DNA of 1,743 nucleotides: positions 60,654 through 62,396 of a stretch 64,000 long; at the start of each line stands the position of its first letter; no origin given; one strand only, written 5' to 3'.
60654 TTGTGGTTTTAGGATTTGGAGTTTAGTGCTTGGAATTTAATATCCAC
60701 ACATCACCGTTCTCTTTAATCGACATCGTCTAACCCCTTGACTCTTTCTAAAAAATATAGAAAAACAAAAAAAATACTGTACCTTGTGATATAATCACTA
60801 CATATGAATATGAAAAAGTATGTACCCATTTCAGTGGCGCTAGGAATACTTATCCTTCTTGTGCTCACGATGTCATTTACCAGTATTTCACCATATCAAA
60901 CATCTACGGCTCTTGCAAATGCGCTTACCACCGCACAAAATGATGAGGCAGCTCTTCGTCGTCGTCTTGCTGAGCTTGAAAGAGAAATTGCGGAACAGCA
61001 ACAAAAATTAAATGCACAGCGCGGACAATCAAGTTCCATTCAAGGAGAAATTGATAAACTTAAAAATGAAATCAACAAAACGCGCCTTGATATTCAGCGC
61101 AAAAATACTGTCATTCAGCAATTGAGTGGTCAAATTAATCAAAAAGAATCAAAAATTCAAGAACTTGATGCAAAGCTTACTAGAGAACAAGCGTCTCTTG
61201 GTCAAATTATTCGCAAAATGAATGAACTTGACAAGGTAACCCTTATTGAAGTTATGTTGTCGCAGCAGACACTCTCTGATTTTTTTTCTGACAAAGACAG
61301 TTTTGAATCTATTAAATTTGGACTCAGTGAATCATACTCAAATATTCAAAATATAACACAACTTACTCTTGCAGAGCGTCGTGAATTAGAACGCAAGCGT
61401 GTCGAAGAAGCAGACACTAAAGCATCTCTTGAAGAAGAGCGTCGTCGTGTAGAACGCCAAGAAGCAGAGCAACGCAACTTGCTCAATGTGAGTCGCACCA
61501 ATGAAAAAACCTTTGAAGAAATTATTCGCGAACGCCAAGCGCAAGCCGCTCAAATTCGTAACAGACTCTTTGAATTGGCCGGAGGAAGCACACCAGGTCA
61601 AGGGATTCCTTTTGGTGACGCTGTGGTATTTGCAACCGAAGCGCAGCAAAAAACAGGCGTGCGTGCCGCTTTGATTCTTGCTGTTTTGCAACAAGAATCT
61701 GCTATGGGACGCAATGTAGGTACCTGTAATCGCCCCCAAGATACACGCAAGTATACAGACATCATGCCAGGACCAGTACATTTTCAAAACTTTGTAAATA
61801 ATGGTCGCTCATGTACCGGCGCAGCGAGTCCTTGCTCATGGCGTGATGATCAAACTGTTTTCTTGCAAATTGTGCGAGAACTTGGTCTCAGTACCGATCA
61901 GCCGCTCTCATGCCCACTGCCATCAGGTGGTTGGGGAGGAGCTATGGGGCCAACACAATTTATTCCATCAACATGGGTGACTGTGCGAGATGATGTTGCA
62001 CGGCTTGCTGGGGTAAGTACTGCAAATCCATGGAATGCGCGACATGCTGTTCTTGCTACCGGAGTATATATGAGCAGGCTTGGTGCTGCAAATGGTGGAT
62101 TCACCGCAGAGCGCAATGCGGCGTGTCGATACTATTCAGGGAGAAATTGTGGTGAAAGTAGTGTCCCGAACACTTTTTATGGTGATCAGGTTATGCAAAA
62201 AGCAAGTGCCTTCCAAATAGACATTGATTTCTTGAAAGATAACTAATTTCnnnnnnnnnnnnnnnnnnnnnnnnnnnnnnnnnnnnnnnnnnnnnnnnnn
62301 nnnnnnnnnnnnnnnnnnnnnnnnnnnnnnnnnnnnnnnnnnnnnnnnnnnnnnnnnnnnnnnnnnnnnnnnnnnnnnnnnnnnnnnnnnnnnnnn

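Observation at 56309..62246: FtsEX followed by a beta-helix surface protein and a coiled-coil plus lytic-transglycosylase protein (PcsB/EnvC-style partner with a different catalytic domain)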

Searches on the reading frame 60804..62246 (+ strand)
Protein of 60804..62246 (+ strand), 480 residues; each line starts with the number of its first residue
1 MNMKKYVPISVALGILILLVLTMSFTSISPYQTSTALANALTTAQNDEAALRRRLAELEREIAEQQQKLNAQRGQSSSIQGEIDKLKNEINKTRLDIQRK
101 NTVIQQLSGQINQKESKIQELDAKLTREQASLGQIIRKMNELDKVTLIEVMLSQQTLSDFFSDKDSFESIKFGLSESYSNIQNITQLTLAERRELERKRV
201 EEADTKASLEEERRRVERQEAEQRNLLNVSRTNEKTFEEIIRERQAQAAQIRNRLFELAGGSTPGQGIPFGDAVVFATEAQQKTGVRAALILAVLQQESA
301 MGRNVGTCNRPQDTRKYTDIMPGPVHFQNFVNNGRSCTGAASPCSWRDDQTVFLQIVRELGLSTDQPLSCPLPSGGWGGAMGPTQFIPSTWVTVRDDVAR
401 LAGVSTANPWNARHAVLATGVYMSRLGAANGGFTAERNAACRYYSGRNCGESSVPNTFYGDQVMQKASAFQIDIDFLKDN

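Call 3: search_protein_families(library=pfam, proteins=[window:60804-62246:+], max_evalue=0.01)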
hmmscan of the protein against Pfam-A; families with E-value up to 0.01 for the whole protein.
window:60804-62246:+ (480 aa): 3 families
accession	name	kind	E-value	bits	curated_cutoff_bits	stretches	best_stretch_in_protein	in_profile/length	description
PF13406.11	SLT_2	-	2e-08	34.3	24.3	1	277-427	77-200/292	Transglycosylase SLT domain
PF14932.11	HAUS-augmin3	-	0.0011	18.9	29.4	1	39-167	51-187/260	HAUS augmin-like complex subunit 3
PF02090.21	SPAM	-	0.0092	16.4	35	0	49-139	15-108/142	Salmonella surface presentation of antigen gene type M protein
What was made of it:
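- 61611..62243 (+): Family-3 (MltB/Slt35-like) lytic transglycosylase domain (aa 270-480). The catalytic Glu298 codon is at 61695-61697. Pfam SLT_2, 34.3 bits (call 3).
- Checked: 480-aa protein, 60804-62246: Pfam SLT_2 scores 34.3 bits against a gathering score of 24.3 (call 3).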

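Call 4: search_protein_families(library=ncbifam, proteins=[window:60804-62246:+], max_evalue=0.01)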
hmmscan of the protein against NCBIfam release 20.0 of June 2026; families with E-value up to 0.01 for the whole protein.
window:60804-62246:+ (480 aa): 9 families
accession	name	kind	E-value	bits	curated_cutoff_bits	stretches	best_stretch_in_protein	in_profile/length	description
TIGR02169.1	SMC_prok_A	equivalog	3.6e-07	28.3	729.4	1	31-259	674-889/1165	chromosome segregation protein SMC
NF045487.1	ASRP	equivalog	1.3e-06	27.4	300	1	39-145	348-451/593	archaea-specific SMC-related protein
TIGR02283.1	MltB_2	subfamily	2.5e-05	23.7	248.45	1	374-398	150-174/300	lytic murein transglycosylase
NF033885.1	conj_TraP_IncI1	equivalog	0.00014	21.7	135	1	15-137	22-142/217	conjugal transfer protein TraP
TIGR02168.1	SMC_prok_B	equivalog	0.0004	18.2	567.35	1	37-254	761-975/1181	chromosome segregation protein SMC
TIGR04211.1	SH3_and_anchor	equivalog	0.001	18.7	65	1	47-152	60-168/198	TIGR04211 family SH3 domain-containing protein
TIGR02282.1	MltB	equivalog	0.0017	17.5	281.4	0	362-391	133-162/290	lytic murein transglycosylase B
NF052320.1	Cbp1_fam_LP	subfamily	0.0026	17.3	90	1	81-143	102-164/286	Cbp1 family collagen-binding glycoprotein adhesin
NF006543.0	PRK09039.1-2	equivalog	0.0084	15.9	305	1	53-140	54-141/350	peptidoglycan -binding protein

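Call 5: find_homologous_proteins(query=window:60804-62246:+, max_evalue=0.001)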
Query window:60804-62246:+ (480 aa): 2223 proteins with E <= 0.001 among 8000 candidates; the best 120 are listed.
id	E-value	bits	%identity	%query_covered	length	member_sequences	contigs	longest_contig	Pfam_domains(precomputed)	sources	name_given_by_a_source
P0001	1.8e-208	711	73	87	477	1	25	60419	PF24161.2,PF13406.12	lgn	-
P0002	4.7e-180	617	59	98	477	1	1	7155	PF13406.12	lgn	-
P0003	2.9e-162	559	59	96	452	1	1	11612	PF13406.12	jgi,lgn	jgi:membrane-bound lytic murein transglycosylase B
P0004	3.8e-159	548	56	100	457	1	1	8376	PF13406.12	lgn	-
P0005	1.8e-153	530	57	96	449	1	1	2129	PF13406.12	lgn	-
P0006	2.8e-153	529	56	99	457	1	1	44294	PF13406.12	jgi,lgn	jgi:membrane-bound lytic murein transglycosylase B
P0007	2.0e-150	520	58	92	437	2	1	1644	PF13406.12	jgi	-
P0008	4.4e-150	518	55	98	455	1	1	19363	PF13406.12,PF01464.26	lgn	-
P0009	3.8e-149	515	53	100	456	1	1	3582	PF13406.12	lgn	-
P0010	6.5e-149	515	56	97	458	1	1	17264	PF13406.12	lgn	-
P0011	2.7e-148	512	55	97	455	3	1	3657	PF13406.12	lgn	-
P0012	3.4e-148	512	56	92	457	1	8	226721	PF13406.12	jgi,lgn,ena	-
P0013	5.4e-147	508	56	96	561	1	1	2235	PF01197.24,PF13406.12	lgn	-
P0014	3.3e-146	506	54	100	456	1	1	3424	PF13406.12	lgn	-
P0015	7.5e-146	504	54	97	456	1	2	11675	PF13406.12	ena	-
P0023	3.5e-135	469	99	50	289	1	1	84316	-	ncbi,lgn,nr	ncbi:MAG: hypothetical protein LRY46_02880 [Candidatus Pacebacteria bacterium]|nr:hypothetical prote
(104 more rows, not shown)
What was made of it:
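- Closest known: PcsB. Same: Some family members are auto-labelled 'CwlO-like' (call 5).
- JGI pipelines label some members 'CwlO-like' (call 5).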

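Call 8: find_encoding_contigs(protein=P0001, flank=8000, max_places=4)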
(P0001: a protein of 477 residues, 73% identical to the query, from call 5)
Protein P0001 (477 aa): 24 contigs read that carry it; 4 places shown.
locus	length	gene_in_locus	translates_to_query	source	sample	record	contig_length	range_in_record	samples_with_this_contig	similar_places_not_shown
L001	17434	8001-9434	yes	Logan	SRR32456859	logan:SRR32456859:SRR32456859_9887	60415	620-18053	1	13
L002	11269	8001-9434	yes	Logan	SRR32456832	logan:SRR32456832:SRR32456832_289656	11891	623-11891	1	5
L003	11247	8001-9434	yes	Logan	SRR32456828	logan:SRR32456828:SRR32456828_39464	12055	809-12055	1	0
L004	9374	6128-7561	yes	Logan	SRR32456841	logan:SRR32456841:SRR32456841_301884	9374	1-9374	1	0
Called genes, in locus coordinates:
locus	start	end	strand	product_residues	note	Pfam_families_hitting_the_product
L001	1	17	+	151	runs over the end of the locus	PF09424:YqeY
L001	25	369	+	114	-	PF04020:Phage_holin_4_2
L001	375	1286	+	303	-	PF03690:MYG1_exonuc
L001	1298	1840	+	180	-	-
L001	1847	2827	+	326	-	PF01018:GTP1_OBG, PF01926:MMR_HSR1, PF02421:FeoB_N (weak)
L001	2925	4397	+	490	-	PF02934:GatB_N, PF02637:GatB_Yqey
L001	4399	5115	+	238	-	PF01409:tRNA-synt_2d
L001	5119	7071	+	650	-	PF03483:B3_4, PF03484:B5, PF17759:tRNA_synthFbeta, PF03147:FDX-ACB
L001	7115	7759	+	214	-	PF01386:Ribosomal_L25p, PF14693:Ribosomal_TL5_C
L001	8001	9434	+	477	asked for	PF24161:CCDC39 (weak), PF13406:SLT_2 (faint)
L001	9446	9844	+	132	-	-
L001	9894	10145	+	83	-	PF01197:Ribosomal_L31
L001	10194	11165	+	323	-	PF03462:PCRF, PF00472:RF-1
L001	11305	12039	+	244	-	PF06790:UPF0259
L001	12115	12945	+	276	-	PF03477:ATP-cone (weak)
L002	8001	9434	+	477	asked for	PF24161:CCDC39 (weak), PF13406:SLT_2 (faint)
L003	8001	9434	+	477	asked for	PF24161:CCDC39 (weak), PF13406:SLT_2 (faint)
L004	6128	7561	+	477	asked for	PF24161:CCDC39 (weak), PF13406:SLT_2 (faint)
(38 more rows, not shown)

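Call 11: find_related_loci(query=A1, collection=genome_contigs, flank=10000)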
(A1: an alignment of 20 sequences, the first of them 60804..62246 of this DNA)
Query A1 (480 aa) in genome_contigs; peptide patterns used: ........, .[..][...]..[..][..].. (x = any residue, [..] = any of these).
599 stretches matched a pattern (row limit reached: there are more); 591 encode a relative of the query (tblastn E <= 1e-3); the best 80 are kept; 80 distinct loci.
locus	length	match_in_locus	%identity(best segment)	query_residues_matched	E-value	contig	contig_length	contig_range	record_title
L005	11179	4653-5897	48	47-480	3e-132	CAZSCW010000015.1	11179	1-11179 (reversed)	MAG TPA_asm: uncultured Candidatus Saccharibacteria bacterium isolate SRP135725_co1_382 genome assembly, contig: NODE_81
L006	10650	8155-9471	44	15-478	3e-126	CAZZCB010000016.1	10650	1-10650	MAG TPA_asm: uncultured Candidatus Saccharibacteria bacterium isolate SRP329715_co2_21 genome assembly, contig: NODE_112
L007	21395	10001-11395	43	2-480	9e-124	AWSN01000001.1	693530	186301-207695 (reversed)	MAG: Parcubacteria bacterium RAAC4_OD1_1 O210_OD1C00001, whole genome shotgun sequence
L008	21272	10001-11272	46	13-467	4e-129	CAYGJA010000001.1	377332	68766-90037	MAG TPA_asm: uncultured Candidatus Saccharibacteria bacterium isolate ERP117304_co1_114 genome assembly, contig: NODE_19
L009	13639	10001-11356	43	15-480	3e-123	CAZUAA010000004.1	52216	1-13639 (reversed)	MAG TPA_asm: uncultured Candidatus Saccharibacteria bacterium isolate SRP285395_co2_291 genome assembly, contig: NODE_89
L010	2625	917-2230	46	15-478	2e-128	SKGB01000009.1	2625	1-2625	MAG: Candidatus Nomurabacteria bacterium isolate CSBr16_119 CSBr16-81938, whole genome shotgun sequence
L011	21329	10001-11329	42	16-478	1e-118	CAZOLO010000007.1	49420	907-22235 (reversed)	MAG TPA_asm: uncultured Candidatus Saccharibacteria bacterium isolate SRP118108_co5_556 genome assembly, contig: NODE_40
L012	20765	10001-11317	44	15-478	2e-118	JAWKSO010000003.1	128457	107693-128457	MAG: Candidatus Paceibacterota bacterium isolate BC1.90 BC1.90.fa-3, whole genome shotgun sequence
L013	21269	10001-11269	46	43-479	2e-116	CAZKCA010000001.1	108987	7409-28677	MAG TPA_asm: uncultured Candidatus Saccharibacteria bacterium isolate SRP290908_co1_94 genome assembly, contig: NODE_157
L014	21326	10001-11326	44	1-471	2e-113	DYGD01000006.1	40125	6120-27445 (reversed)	MAG TPA_asm: Candidatus Paceibacter sp. isolate BE2012_4_43_20 Afr_mines_BE2012_502_length_40125_cov_9_100724, whole gen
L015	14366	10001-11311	42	17-479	4e-112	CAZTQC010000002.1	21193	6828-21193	MAG TPA_asm: uncultured Candidatus Saccharibacteria bacterium isolate binchicken_co59_837 genome assembly, contig: NODE_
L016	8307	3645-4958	42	14-471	1e-111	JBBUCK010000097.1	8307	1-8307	MAG: Patescibacteria group bacterium isolate H32-bin035 H32_bin035_000000000097, whole genome shotgun sequence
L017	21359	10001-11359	40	3-478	1e-109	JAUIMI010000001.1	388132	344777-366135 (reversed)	MAG: bacterium isolate Co_bin.90 NODE_205_length_388132_cov_2.102128, whole genome shotgun sequence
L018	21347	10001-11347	40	15-477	3e-109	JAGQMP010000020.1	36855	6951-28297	MAG: Patescibacteria group bacterium isolate HKST-UBA45 2012-05-30_1_(paired)_contig_79917, whole genome shotgun sequenc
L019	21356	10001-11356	41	6-471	6e-108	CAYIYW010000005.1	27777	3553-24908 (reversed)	MAG TPA_asm: uncultured Candidatus Saccharibacteria bacterium isolate ERP119705_co9_37 genome assembly, contig: NODE_165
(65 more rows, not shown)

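Call 15: search_solved_structures(query=A1, max_evalue=10, show_alignments=2)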
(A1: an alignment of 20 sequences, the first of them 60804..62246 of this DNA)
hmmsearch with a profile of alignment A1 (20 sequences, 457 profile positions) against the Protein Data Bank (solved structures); distinct sequences matched with E-value up to 10: 138 (the best 60 are shown).
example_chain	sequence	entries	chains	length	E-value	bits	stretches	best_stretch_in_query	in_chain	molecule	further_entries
8hd0_E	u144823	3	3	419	4.1e-08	35.8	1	42-248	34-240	Murein hydrolase activator EnvC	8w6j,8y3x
6tpi_A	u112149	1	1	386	1.4e-06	30.7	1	45-248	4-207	Murein hydrolase activator EnvC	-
8qox_B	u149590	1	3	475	3.1e-05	26.3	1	11-137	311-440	Conserved membrane protein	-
8tzk_E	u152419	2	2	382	0.00011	24.5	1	43-240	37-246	Peptidase M23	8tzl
3tnu_B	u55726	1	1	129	0.00022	23.5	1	36-141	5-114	Keratin, type II cytoskeletal 5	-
7o97_A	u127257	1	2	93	0.00045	22.5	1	53-121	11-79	hypothetical protein UY81_C0065G0003 from Candidatus Giovannonibacteria bacterium converte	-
7muc_AF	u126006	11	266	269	0.00053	22.3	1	49-117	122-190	DotF | IcmG (DotF)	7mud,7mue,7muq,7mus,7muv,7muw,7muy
5anz_A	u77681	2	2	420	0.00062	22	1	351-404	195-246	SOLUBLE LYTIC TRANSGLYCOSYLASE B3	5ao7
5ao8_A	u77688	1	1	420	0.00062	22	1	351-404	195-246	SOLUBLE LYTIC TRANGLYCOSILASE B3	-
6gao_A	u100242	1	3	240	0.003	19.8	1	30-126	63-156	Outer capsid protein sigma-1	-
4zry_B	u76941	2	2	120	0.003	19.8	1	44-141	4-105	Keratin, type II cytoskeletal 1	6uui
8gi0_F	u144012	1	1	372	0.0033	19.7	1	37-111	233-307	Peroxisomal membrane protein PEX14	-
4lin_A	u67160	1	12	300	0.0049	19.1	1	32-122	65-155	Tail needle protein gp26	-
3nmd_A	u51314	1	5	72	0.013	17.7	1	69-122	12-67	cGMP Dependent PRotein Kinase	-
7x5d_A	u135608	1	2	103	0.019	17.2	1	39-128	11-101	Lamin-A/C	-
1ltm_A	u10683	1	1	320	0.024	16.8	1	349-405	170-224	36 KDA SOLUBLE LYTIC TRANSGLYCOSYLASE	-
1d0k_A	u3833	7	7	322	0.024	16.8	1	349-405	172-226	35KD SOLUBLE LYTIC TRANSGLYCOSYLASE | LYTIC MUREIN TRANSGLYCOSYLASE B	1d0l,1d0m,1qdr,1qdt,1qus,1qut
4anr_A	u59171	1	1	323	0.033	16.3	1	268-404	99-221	SOLUBLE LYTIC TRANSGLYCOSYLASE B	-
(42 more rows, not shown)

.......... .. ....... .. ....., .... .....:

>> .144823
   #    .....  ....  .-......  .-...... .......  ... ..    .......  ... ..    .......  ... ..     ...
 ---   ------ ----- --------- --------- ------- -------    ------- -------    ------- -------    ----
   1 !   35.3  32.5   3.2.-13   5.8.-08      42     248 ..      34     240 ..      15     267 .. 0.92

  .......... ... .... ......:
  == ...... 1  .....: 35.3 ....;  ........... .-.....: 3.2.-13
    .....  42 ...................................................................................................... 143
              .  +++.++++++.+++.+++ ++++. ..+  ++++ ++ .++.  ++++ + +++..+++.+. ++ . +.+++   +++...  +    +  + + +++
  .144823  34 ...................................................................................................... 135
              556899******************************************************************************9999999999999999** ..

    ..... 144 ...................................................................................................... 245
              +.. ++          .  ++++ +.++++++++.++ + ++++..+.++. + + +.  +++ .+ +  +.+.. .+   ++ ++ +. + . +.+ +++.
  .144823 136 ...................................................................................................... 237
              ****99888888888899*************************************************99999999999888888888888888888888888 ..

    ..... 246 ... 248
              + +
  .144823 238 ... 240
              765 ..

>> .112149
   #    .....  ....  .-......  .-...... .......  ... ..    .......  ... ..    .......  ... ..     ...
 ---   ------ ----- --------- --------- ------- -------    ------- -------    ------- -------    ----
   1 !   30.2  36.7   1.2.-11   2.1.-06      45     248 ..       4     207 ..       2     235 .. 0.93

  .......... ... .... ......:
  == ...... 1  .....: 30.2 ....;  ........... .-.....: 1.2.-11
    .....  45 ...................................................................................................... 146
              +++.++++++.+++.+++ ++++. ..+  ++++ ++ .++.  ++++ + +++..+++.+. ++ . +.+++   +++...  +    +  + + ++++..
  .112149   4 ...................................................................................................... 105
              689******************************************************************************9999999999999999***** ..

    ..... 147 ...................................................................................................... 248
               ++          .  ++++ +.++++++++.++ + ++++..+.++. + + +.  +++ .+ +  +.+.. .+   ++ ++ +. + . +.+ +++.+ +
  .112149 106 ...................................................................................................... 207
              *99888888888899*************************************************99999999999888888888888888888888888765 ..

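Call 16: search_protein_families(library=pfam, alignment_id=A1, max_evalue=1)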
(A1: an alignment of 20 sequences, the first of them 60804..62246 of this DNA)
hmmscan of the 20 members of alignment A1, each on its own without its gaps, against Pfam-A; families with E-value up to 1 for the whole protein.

A. member 1, window:60804-62246:+ (480 aa): 14 families
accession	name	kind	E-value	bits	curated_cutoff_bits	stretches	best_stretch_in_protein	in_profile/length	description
PF13406.11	SLT_2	-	2e-08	34.3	24.3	1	277-427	77-200/292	Transglycosylase SLT domain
PF14932.11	HAUS-augmin3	-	0.0011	18.9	29.4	1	39-167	51-187/260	HAUS augmin-like complex subunit 3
PF02090.21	SPAM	-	0.0092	16.4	35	1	49-139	15-108/142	Salmonella surface presentation of antigen gene type M protein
PF24555.1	CC4_CEP85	-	0.013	16.3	27.3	1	75-142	3-70/85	Centrosomal protein of 85 kDa-like, CC4 coiled-coil domain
PF07889.17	DUF1664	-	0.015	15.8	34.6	1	47-117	53-123/124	Protein of unknown function (DUF1664)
PF14362.11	DUF4407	-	0.042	13.6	31.3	1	36-134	131-234/297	Domain of unknown function (DUF4407)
PF07200.18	Mod_r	-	0.064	13.7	30.1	1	152-255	3-100/146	Modifier of rudimentary (Mod(r)) protein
PF00509.23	Hemagglutinin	-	0.11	11.3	31.8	1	74-127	364-414/550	Haemagglutinin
PF00356.27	LacI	-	0.21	11.9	27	1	396-407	3-14/46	Bacterial regulatory proteins, lacI family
PF04859.17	DUF641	-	0.26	12.1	27.6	1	56-131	54-120/127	Plant protein of unknown function (DUF641)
PF13851.11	GAS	-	0.51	10.1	32.3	1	45-147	81-181/200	Growth-arrest specific micro-tubule binding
PF16808.10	PKcGMP_CC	-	0.64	10.1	35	1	104-125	10-31/35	Coiled-coil N-terminus of cGMP-dependent protein kinase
PF05377.16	FlaC_arch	-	0.85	10.5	27.8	1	54-92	1-39/55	Flagella accessory protein C (FlaC)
PF00038.26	Filament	-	0.99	9.4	40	1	48-140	180-269/313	Intermediate filament protein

B. families by the number of members that match (of 20 scanned): 73 families (the first 25 are shown)
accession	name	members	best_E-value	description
PF13406.11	SLT_2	20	4.3e-11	Transglycosylase SLT domain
PF01464.25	SLT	16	5.2e-05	Transglycosylase SLT domain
PF06818.20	Fez1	5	0.003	Fez1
PF11932.13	DUF3450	4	0.001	Protein of unknown function (DUF3450)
PF16808.10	PKcGMP_CC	4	0.027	Coiled-coil N-terminus of cGMP-dependent protein kinase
PF16331.10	TolA_bind_tri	3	0.00082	TolA binding protein trimerisation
PF10186.14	ATG14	3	0.0063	Vacuolar sorting 38 and autophagy-related subunit 14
PF03632.21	Glyco_hydro_65m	3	0.01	Glycosyl hydrolase family 65 central catalytic domain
PF07200.18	Mod_r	3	0.011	Modifier of rudimentary (Mod(r)) protein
PF14362.11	DUF4407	3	0.014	Domain of unknown function (DUF4407)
PF17675.6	APG6_N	3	0.063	Apg6 coiled-coil region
PF19220.6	Rod_CreS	3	0.27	Crescentin, rod domain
PF11160.13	Hva1_TUDOR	3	0.29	Hypervirulence associated proteins TUDOR domain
PF08614.16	ATG16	2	0.0014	Autophagy protein 16 (ATG16)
PF03127.19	GAT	2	0.0085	GAT domain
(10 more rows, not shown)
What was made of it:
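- On Family-3 lytic transglycosylases (MltB/Slt35, Pfam SLT_2): All 20 of 20 members tested match (call 16).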

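Call 28: predict_structure(alignment_id=A2)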
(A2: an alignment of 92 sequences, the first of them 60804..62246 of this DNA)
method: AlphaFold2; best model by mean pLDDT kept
length: 480 residues; sequences in the alignment: 92
mean_pLDDT: 86.3   pTM: 0.56
mean pLDDT of the five models: 86.3, 86.1, 83.7, 80.9, 76.5
residues with pLDDT >= 90: 221; 70-90: 204; 50-70: 49; < 50: 6
segments of 3 or more residues with pLDDT < 50: 1-4
pLDDT, mean of each block of 10 residues (from residue 1): 57 87 70 60 83 93 94 88 87 88 86 86 85 82 63 54 72 81 86 85 83 88 88 91 86 73 73 95 98 96 82 93 96 96 94 96 92 87 95 98 95 97 98 96 94 88 97 91
secondary structure, 60 per line:
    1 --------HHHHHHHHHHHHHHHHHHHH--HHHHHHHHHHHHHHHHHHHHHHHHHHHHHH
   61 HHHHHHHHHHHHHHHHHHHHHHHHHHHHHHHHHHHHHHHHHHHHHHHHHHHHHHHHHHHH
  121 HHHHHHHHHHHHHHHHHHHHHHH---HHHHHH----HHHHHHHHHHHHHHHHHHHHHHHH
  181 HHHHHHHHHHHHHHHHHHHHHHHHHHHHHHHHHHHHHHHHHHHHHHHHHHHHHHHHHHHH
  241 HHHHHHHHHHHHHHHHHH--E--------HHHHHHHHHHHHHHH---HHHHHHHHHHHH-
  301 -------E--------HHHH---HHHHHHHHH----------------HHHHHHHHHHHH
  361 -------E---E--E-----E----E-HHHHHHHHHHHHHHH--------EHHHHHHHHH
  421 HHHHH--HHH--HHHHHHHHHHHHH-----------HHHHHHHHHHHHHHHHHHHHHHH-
elements in order: H9-28 H31-143 H147-152 H157-258 H270-284 H288-299 H317-320 H324-332 H349-360 H388-402 H412-425 H433-445 H457-479
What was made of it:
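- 60804..60890 (+): N-terminal hydrophobic segment of the 480-aa protein (aa 1-29), either a signal peptide or a signal anchor. Helix 9-28 in the model (call 28).
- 60894..61577 (+): EnvC-like coiled-coil hairpin (aa 31-258: helix 31-143, short tip 144-156, helix 157-258). AlphaFold2 secondary structure (call 28).
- On FtsEX-coupled coiled-coil cell-wall hydrolases and activators (EnvC, PcsB, CwlO, RipC): Helices 31-143 and 157-258 with pLDDT mostly 82-94 (call 28).
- Checked: The AlphaFold2 model (pLDDT 86) shows helix 9-28, then two long helices 31-143 and 157-258, then a globular domain 270-479 (call 28).
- Domain architecture and model (calls 3, 28). The protein is exported and carries a long rod-like arm (call 28).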
